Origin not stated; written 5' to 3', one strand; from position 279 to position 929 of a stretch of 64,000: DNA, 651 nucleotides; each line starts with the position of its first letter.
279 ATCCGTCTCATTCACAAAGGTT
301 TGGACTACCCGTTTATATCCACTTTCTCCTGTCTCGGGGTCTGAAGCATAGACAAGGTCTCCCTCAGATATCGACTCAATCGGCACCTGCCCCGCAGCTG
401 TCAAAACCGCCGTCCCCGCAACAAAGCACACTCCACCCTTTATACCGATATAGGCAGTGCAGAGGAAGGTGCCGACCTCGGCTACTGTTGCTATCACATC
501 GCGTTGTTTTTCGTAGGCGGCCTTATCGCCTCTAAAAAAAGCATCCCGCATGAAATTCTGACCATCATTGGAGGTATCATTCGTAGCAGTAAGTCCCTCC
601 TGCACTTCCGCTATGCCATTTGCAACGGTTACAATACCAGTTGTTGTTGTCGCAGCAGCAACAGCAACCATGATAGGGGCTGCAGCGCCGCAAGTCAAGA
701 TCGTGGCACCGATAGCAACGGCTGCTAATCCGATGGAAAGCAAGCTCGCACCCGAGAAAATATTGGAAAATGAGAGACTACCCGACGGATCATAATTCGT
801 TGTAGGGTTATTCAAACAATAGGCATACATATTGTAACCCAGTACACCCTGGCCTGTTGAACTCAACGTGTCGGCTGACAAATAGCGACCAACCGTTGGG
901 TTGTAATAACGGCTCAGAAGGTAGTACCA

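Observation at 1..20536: Two tandem WapA-like RHS toxin loci with orphan and decayed cassettes form a 20-kb polymorphic-toxin island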

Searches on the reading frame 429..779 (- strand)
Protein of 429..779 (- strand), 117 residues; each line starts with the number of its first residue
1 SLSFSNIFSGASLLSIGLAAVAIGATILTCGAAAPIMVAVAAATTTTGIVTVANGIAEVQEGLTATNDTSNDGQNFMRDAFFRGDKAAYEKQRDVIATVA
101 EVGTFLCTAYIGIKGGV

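Call 16: search_protein_families(library=pfam, proteins=[window:429-779:-], max_evalue=5)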
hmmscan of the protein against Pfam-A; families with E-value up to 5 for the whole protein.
seq(117 aa): 2 families
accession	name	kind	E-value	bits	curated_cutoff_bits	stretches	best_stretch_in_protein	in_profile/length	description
PF16013.10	DUF4781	-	0.75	9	27.9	1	15-56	95-138/310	Domain of unknown function (DUF4781)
PF05277.18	DUF726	-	1.4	8.3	22.6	1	14-59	7-54/343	Protein of unknown function (DUF726)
